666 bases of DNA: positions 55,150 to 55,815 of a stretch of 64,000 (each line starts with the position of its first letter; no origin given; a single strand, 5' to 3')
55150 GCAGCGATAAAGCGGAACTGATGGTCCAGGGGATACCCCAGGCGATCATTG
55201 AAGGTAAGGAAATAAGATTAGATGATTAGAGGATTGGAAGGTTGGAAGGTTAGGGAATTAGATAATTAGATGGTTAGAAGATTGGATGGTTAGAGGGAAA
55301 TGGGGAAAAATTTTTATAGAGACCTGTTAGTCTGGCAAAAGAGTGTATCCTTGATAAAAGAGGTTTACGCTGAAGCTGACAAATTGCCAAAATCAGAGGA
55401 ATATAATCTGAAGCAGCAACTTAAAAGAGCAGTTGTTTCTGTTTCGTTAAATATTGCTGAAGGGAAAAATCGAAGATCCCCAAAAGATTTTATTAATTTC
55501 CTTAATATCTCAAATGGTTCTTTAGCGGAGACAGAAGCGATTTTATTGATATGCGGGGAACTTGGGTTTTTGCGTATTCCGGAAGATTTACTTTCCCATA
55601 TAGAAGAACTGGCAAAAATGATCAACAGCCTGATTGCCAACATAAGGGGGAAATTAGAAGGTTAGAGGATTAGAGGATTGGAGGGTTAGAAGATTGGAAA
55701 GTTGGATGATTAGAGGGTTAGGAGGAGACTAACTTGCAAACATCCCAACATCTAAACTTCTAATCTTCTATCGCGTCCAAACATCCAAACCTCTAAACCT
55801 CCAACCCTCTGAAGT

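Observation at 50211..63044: Seven four-helix-bundle (23S rRNA intervening-sequence protein / Avd-like) loci interleaved gene-by-gene with a polysaccharide export locus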

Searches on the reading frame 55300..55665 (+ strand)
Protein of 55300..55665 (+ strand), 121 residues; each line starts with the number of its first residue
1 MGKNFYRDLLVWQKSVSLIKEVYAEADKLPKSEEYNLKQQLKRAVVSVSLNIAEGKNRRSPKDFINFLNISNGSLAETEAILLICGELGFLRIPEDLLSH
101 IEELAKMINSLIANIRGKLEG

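Call 3: search_protein_families(library=pfam, proteins=[window:55300-55665:+], max_evalue=0.01)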
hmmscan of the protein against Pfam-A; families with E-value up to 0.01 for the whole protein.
window:55300-55665:+ (121 aa): 2 families
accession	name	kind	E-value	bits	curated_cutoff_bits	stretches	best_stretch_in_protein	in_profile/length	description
PF05635.17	23S_rRNA_IVP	-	6e-33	113.7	33.8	1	7-110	1-106/106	23S rRNA-intervening sequence protein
PF22296.2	bAvd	-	0.0039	18.1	40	0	10-59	2-52/107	bAvd-like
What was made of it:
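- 55300..55665 (+): 4HB gene copy 2. PF05635 E 6e-33 (call 3).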

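Call 4: search_protein_families(library=ncbifam, proteins=[window:55300-55665:+], max_evalue=0.01)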
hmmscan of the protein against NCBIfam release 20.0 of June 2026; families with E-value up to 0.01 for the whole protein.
window:55300-55665:+ (121 aa): 4 families
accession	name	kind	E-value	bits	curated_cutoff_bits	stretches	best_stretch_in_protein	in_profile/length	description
TIGR02436.1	TIGR02436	subfamily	9.3e-33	112.7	24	1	11-115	1-108/109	four helix bundle protein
NF008911.0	PRK12275.1-2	subfamily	2.2e-30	105.6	137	1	5-116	3-116/118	hypothetical protein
NF008912.0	PRK12275.1-6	subfamily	4.9e-25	87.8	124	1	6-118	3-114/117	hypothetical protein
NF033474.1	DivGenRetAVD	equivalog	0.00019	21.7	80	1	10-109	2-100/104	diversity-generating retroelement protein Avd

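Call 62: search_protein_families(library=padloc, proteins=[window:55300-55665:+], max_evalue=0.01)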
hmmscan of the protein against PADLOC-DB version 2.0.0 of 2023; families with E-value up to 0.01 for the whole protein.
window:55300-55665:+ (121 aa): 1 family
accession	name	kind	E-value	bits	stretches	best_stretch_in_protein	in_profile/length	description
PDLC00816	Cyclase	-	0.0046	13.8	1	16-45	194-223/542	oligonucleotide-cyclase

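Call 83: find_homologous_proteins(query=window:55300-55665:+, max_evalue=1e-15)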
Query window:55300-55665:+ (121 aa): 979 proteins with E <= 1e-15 among 1323 candidates; the best 120 are listed.
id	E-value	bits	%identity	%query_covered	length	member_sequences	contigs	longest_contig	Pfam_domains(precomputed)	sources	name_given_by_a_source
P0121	1.8e-68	246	98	99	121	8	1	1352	PF05635.18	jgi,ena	-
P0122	1.9e-60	220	90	99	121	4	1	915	PF05635.18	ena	-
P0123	3.2e-59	216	88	99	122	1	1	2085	PF05635.18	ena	-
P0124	3.2e-59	216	88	100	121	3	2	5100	PF05635.18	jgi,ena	-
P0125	6.3e-59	215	88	100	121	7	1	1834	PF05635.18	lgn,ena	-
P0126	1.7e-58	214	85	99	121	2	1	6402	PF05635.18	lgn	-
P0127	1.7e-58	213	86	99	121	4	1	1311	PF05635.18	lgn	-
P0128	3.4e-58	213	84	100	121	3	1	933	PF05635.18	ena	-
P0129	1.9e-57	210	83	100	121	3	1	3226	PF05635.18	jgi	-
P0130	5.4e-57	209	83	100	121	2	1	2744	PF05635.18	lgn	-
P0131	1.1e-56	208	88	99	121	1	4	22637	PF05635.18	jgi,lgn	jgi:four helix bundle protein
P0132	1.4e-56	207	83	100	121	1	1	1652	PF05635.18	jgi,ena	-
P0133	3.1e-56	206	81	98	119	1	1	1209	PF05635.18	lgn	-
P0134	4.0e-55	203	81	98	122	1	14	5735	PF05635.18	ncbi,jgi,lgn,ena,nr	ncbi:hypothetical protein DS62_10685 [Smithella sp. SC_K08D17]|jgi:four helix bundle protein|nr:hypo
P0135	7.5e-54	199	81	98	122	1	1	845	PF05635.18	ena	-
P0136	1.4e-53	198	79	98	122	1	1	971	PF05635.18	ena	-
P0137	1.8e-53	197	80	99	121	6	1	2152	PF05635.18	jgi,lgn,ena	-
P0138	1.8e-53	197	79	98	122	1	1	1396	PF05635.18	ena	-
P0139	2.0e-53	197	83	99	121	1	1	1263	PF05635.18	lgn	-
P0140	2.3e-53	197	82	98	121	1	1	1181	PF05635.18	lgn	-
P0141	2.4e-53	197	78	98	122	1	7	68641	PF05635.18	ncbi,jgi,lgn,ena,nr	ncbi:MAG TPA: four helix bundle protein [Smithella sp.]|nr:four helix bundle protein [Smithella sp.]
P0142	2.5e-53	197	81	98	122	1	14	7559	PF05635.18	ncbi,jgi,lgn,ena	jgi:four helix bundle protein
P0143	4.7e-53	196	79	98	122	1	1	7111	PF05635.18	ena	-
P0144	6.9e-53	195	79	99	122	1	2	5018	PF05635.18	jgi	-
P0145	9.3e-53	195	77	98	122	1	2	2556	PF05635.18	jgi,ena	-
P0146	2.4e-52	194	79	98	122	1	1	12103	PF05635.18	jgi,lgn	-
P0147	3.5e-52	193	81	98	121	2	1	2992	PF05635.18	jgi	-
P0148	5.0e-52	193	79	98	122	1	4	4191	PF05635.18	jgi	-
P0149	3.9e-51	190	80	97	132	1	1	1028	PF05635.18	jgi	jgi:four helix bundle protein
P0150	7.3e-51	189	77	100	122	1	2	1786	PF05635.18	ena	-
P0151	8.0e-51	189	76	100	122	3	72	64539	PF05635.18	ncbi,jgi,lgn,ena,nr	ncbi:MAG TPA: four helix bundle protein [Candidatus Paceibacterota bacterium]|jgi:four helix bundle 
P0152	8.2e-51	189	77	98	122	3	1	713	PF05635.18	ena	-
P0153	2.0e-50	187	73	100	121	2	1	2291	PF05635.18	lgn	-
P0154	2.6e-50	187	76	100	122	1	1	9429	PF05635.18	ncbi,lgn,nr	ncbi:MAG: four helix bundle protein [Syntrophaceae bacterium]|nr:four helix bundle protein [Syntroph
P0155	2.6e-50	187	83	93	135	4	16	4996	PF05635.18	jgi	jgi:four helix bundle protein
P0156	3.3e-50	187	76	100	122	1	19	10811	PF05635.18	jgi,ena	-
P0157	3.5e-50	187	76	100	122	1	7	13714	PF05635.18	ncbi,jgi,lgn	jgi:four helix bundle protein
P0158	4.2e-50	186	78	96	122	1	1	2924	PF05635.18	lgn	-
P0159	4.7e-50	186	75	100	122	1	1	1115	PF22296.3,PF05635.18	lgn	-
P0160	5.5e-50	186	78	98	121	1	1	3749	PF05635.18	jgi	jgi:four helix bundle protein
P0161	6.0e-50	186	78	98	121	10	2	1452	PF05635.18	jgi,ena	-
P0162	1.3e-49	185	75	100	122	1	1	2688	PF05635.18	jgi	-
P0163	3.4e-49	184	76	98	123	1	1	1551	PF05635.18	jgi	jgi:four helix bundle protein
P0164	2.3e-46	174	68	100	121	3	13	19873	PF05635.18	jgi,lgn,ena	-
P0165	1.0e-45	172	71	97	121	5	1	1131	PF05635.18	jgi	-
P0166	1.8e-45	172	80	86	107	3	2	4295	PF05635.18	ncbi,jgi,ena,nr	ncbi:hypothetical protein KD27_08200 [Smithella sp. D17]|jgi:four helix bundle protein|nr:hypothetic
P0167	3.8e-45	171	71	96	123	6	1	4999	PF05635.18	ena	-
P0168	5.5e-45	170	69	99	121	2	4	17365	PF05635.18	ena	-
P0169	1.9e-44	168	69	97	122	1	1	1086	PF05635.18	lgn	-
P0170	3.0e-44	168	68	96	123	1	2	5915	PF05635.18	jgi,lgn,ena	-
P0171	4.3e-44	167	79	90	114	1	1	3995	PF05635.18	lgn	-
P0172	5.8e-44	167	68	96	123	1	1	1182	PF05635.18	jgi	jgi:four helix bundle protein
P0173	9.3e-44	166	70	95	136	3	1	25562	PF05635.18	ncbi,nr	ncbi:MAG: four helix bundle protein [Candidatus Parvarchaeota archaeon]|nr:four helix bundle protein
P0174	1.1e-43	166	69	98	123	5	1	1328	PF05635.18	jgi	jgi:four helix bundle protein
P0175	1.2e-43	166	75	86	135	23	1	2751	PF05635.18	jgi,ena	-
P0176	4.7e-43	164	67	96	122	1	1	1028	PF05635.18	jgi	jgi:four helix bundle protein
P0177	5.4e-43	164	75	88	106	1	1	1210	PF05635.18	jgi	jgi:four helix bundle protein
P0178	1.2e-42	162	76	93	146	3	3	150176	PF05635.18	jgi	jgi:four helix bundle protein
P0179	4.6e-41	157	66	99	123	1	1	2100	PF05635.18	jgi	jgi:four helix bundle protein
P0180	6.7e-40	154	70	92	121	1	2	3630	PF05635.18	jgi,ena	-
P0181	2.0e-39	152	64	100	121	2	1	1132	PF22296.3,PF05635.18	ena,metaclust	metaclust:\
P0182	1.0e-38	150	66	94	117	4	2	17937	PF05635.18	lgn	-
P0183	1.6e-38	149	66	92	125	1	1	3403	PF22296.3,PF05635.18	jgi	jgi:four helix bundle protein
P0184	2.5e-38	149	69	92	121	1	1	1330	PF22296.3,PF05635.18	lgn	-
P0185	3.4e-38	148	67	92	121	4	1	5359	PF05635.18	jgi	jgi:four helix bundle protein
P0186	7.2e-38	147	65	92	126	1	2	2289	PF22296.3,PF05635.18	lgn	-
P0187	9.6e-38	147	62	100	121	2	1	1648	PF05635.18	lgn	-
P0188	1.8e-37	146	68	88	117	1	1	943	PF05635.18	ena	-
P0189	1.9e-37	146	61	98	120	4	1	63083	PF22296.3,PF05635.18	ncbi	-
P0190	2.2e-37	146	66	88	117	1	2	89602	PF05635.18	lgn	-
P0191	2.8e-37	145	62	92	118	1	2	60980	PF05635.18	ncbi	-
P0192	4.0e-37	145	63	98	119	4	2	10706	PF05635.18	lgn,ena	-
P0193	4.1e-37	145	65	92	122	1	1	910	PF22296.3,PF05635.18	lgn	-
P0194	4.2e-37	145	67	92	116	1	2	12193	PF05635.18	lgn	-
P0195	4.2e-37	145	67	92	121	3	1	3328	PF05635.18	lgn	-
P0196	4.6e-37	144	61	98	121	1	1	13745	PF05635.18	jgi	jgi:four helix bundle protein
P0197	5.3e-37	144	66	88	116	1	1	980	PF05635.18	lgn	-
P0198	8.7e-37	144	60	100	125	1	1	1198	PF22296.3,PF05635.18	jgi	jgi:four helix bundle protein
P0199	9.5e-37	143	64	92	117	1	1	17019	PF05635.18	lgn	-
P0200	1.0e-36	143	63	92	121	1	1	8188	PF05635.18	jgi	jgi:four helix bundle protein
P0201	1.1e-36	143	60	98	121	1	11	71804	PF22296.3,PF05635.18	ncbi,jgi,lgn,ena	-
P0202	1.5e-36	143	60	98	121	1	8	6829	PF22296.3,PF05635.18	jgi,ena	-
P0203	1.9e-36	143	65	88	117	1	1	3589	PF05635.18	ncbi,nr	ncbi:MAG: four helix bundle protein [Candidatus Gastranaerophilales bacterium]|nr:four helix bundle 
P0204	2.1e-36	142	65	94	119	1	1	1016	PF05635.18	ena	-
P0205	3.0e-36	142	66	92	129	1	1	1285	PF05635.18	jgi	jgi:four helix bundle protein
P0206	4.4e-36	141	66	88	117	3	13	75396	PF05635.18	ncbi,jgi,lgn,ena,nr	ncbi:MAG: hypothetical protein A2021_00755 [Elusimicrobia bacterium GWF2_52_66]|nr:MAG: hypothetical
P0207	5.0e-36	141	61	92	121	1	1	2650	PF22296.3,PF05635.18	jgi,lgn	jgi:four helix bundle protein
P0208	5.2e-36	141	58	98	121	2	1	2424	PF22296.3,PF05635.18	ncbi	-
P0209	6.1e-36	141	67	81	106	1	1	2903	PF05635.18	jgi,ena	-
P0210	8.0e-36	140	62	92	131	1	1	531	PF22339.2,PF22296.3,PF05635.18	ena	-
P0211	8.8e-36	140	62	92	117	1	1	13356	PF05635.18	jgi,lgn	-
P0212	1.1e-35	140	63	89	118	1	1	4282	PF05635.18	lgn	-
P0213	1.2e-35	140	61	98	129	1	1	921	PF22296.3,PF05635.18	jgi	jgi:four helix bundle protein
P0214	1.2e-35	140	64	92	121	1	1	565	PF22296.3,PF05635.18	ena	-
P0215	1.4e-35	140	61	95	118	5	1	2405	PF05635.18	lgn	-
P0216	1.5e-35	140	64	92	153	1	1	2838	PF22296.3,PF05635.18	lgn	-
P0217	1.6e-35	140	62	93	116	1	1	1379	PF05635.18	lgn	-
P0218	1.9e-35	139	68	88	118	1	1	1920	PF05635.18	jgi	jgi:four helix bundle protein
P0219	2.0e-35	139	62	94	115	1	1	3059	PF05635.18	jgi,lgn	jgi:four helix bundle protein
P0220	2.9e-35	139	57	98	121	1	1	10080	PF22296.3,PF05635.18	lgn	-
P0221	3.0e-35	139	66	88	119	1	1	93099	PF05635.18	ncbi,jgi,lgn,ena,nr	ncbi:MAG TPA: four helix bundle protein [Elusimicrobia bacterium]|nr:four helix bundle protein [Elus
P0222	3.5e-35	138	80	71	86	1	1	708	PF05635.18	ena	-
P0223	3.7e-35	138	76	74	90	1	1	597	PF05635.18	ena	-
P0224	4.1e-35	138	64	88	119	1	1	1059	PF05635.18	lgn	-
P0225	4.5e-35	138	64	88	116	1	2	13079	PF05635.18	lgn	-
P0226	5.1e-35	138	59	98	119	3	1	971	PF22296.3,PF05635.18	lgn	-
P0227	5.1e-35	138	67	84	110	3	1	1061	PF05635.18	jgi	-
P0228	7.9e-35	137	62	92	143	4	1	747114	PF05635.18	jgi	-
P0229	8.8e-35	137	55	95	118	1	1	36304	PF05635.18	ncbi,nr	ncbi:MAG: four helix bundle protein [Candidatus Goldbacteria bacterium]|nr:four helix bundle protein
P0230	9.0e-35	137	55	97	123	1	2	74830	PF22296.3,PF05635.18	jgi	jgi:four helix bundle protein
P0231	9.5e-35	137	63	88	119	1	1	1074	PF05635.18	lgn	-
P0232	1.1e-34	137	64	92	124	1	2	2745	PF22296.3,PF05635.18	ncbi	-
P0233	1.2e-34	137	58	98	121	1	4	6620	PF22296.3,PF05635.18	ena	-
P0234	1.2e-34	137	64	88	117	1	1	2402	PF05635.18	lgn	-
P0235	1.4e-34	136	62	95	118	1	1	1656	PF05635.18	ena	-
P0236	1.5e-34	136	60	92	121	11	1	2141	PF22296.3,PF05635.18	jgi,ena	-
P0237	1.5e-34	136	63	88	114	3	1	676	PF05635.18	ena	-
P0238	1.7e-34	136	64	92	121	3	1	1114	PF22296.3,PF05635.18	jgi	jgi:four helix bundle protein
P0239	2.1e-34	136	59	92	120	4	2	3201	PF22296.3,PF05635.18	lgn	-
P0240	2.1e-34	136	70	76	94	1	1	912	PF05635.18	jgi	jgi:four helix bundle protein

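Call 84: find_encoding_contigs(protein=P0151, flank=3500, max_places=8)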
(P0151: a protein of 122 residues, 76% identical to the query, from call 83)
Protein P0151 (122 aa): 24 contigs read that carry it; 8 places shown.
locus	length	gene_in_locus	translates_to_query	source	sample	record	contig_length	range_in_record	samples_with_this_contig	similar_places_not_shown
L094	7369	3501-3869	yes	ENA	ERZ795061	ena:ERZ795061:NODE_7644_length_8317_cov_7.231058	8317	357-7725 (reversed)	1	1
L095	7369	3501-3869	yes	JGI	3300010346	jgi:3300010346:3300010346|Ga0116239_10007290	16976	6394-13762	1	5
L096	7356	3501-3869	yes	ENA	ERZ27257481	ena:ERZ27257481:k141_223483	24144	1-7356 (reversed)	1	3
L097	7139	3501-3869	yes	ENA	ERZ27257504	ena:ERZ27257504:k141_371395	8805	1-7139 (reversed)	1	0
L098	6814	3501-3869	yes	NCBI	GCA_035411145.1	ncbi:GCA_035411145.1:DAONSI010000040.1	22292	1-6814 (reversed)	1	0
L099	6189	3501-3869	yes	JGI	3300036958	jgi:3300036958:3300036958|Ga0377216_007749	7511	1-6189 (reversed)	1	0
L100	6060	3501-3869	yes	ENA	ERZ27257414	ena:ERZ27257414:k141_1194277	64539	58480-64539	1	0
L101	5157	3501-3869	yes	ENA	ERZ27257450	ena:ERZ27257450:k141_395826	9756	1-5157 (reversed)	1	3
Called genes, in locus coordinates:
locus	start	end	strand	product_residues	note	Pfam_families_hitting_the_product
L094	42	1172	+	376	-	PF02563:Poly_export, PF22461:SLBB_2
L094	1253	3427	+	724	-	PF02706:Wzz, PF23607:WZC_N, PF13807:GNVR, PF01656:CbiA (weak), PF10609:ParA, PF13614:AAA_31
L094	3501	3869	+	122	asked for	PF05635:23S_rRNA_IVP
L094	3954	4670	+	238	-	PF19567:CpsB_CapC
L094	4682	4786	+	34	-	-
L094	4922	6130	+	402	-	PF01210:NAD_Gly3P_dh_N (weak), PF03446:NAD_binding_2, PF03721:UDPG_MGDP_dh_N, PF00984:UDPG_MGDP_dh, PF03720:UDPG_MGDP_dh_C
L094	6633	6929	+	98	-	PF05973:Gp49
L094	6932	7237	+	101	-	PF21716:dnstrm_HI1420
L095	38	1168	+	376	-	PF02563:Poly_export, PF22461:SLBB_2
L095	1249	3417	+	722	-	PF02706:Wzz, PF23607:WZC_N, PF13807:GNVR, PF01656:CbiA (weak), PF10609:ParA, PF13614:AAA_31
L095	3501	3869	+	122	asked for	PF05635:23S_rRNA_IVP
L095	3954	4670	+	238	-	PF19567:CpsB_CapC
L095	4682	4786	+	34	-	-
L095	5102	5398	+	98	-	PF05973:Gp49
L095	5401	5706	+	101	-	PF21716:dnstrm_HI1420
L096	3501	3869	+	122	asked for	PF05635:23S_rRNA_IVP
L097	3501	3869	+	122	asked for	PF05635:23S_rRNA_IVP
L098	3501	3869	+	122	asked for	PF05635:23S_rRNA_IVP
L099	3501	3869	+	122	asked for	PF05635:23S_rRNA_IVP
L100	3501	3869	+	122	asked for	PF05635:23S_rRNA_IVP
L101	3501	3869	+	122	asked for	PF05635:23S_rRNA_IVP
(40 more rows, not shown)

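Call 85: find_encoding_contigs(protein=P0131, flank=6000, max_places=4)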
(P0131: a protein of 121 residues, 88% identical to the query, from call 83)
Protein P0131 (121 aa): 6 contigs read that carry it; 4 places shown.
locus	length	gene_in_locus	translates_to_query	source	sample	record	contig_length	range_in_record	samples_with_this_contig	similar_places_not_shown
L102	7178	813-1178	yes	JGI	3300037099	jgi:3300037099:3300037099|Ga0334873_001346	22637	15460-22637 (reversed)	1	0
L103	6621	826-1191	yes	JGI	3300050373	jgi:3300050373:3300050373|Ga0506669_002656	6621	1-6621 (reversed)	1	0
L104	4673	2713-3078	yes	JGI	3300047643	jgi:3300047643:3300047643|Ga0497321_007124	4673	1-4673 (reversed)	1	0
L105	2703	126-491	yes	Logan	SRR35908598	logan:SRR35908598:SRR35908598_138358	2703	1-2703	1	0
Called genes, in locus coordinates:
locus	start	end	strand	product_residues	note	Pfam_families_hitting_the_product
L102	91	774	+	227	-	PF19567:CpsB_CapC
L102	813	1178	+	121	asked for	PF05635:23S_rRNA_IVP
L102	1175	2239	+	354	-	PF01073:3Beta_HSD, PF01370:Epimerase, PF02719:Polysacc_synt_2, PF04321:RmlD_sub_bind, PF16363:GDP_Man_Dehyd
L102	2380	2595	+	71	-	-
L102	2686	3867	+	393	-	PF00155:Aminotran_1_2 (weak), PF01041:DegT_DnrJ_EryC1, PF01212:Beta_elim_lyase (faint)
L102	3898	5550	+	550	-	PF01408:GFO_IDH_MocA, PF22725:GFO_IDH_MocA_C3, PF02894:GFO_IDH_MocA_C (weak), PF25084:LbH_EIF2B (weak), PF00132:Hexapep, PF25087:GMPPB_C (weak), PF14602:Hexapep_2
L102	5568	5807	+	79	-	-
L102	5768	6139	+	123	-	PF02350:Epimerase_2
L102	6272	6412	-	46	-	-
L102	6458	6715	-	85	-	-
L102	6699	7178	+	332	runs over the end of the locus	PF13440:Polysacc_synt_3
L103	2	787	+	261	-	?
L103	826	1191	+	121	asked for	PF05635:23S_rRNA_IVP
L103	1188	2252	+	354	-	PF01073:3Beta_HSD, PF01370:Epimerase, PF02719:Polysacc_synt_2, PF04321:RmlD_sub_bind, PF16363:GDP_Man_Dehyd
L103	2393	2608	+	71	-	-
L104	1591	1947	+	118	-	PF05635:23S_rRNA_IVP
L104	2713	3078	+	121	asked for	PF05635:23S_rRNA_IVP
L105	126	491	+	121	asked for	PF05635:23S_rRNA_IVP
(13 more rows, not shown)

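Call 86: find_encoding_contigs(protein=P0141, flank=6000, max_places=4)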
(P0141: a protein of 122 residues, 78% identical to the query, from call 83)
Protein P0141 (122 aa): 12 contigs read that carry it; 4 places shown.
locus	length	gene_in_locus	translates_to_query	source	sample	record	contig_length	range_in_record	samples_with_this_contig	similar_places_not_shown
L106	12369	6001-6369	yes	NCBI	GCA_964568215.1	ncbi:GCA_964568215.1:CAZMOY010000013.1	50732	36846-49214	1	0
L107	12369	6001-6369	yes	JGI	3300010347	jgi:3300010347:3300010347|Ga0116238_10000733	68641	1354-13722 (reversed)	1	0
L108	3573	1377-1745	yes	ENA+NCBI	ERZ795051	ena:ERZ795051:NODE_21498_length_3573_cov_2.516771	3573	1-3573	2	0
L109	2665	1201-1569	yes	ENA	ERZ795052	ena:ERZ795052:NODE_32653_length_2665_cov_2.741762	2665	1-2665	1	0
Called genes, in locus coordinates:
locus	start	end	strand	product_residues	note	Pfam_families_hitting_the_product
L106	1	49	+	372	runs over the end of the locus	PF02563:Poly_export, PF10531:SLBB (faint), PF22461:SLBB_2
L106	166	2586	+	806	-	PF02706:Wzz, PF13807:GNVR, PF01656:CbiA (weak), PF10609:ParA, PF13614:AAA_31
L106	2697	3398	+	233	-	PF19567:CpsB_CapC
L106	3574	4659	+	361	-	PF00106:adh_short (weak), PF01073:3Beta_HSD, PF01370:Epimerase, PF02719:Polysacc_synt_2, PF04321:RmlD_sub_bind, PF08659:KR (weak), PF13460:NAD_binding_10 (weak), PF16363:GDP_Man_Dehyd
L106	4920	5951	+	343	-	PF03721:UDPG_MGDP_dh_N, PF00984:UDPG_MGDP_dh, PF03720:UDPG_MGDP_dh_C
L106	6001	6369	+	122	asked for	PF05635:23S_rRNA_IVP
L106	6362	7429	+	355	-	PF01073:3Beta_HSD, PF01370:Epimerase, PF02719:Polysacc_synt_2, PF04321:RmlD_sub_bind, PF05368:NmrA, PF16363:GDP_Man_Dehyd, PF13460:NAD_binding_10, PF07993:NAD_binding_4 (weak)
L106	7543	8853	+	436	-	PF01943:Polysacc_synt, PF13440:Polysacc_synt_3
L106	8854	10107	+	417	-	PF00275:EPSP_synthase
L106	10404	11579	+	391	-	-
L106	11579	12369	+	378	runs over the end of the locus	PF09587:PGA_cap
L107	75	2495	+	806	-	PF02706:Wzz, PF13807:GNVR, PF01656:CbiA (weak), PF10609:ParA, PF13614:AAA_31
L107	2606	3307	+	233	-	PF19567:CpsB_CapC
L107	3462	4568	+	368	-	PF00106:adh_short (weak), PF01073:3Beta_HSD, PF01370:Epimerase, PF02719:Polysacc_synt_2, PF04321:RmlD_sub_bind, PF08659:KR (weak), PF16363:GDP_Man_Dehyd, PF13460:NAD_binding_10 (weak)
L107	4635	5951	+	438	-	PF03446:NAD_binding_2, PF03721:UDPG_MGDP_dh_N, PF00984:UDPG_MGDP_dh, PF03720:UDPG_MGDP_dh_C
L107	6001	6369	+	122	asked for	PF05635:23S_rRNA_IVP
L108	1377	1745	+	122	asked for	PF05635:23S_rRNA_IVP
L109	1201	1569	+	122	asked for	PF05635:23S_rRNA_IVP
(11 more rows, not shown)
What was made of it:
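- All copy-2 relatives examined lie in EPS loci (calls 84-86). One lineage occupies four different positions (calls 84-86).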
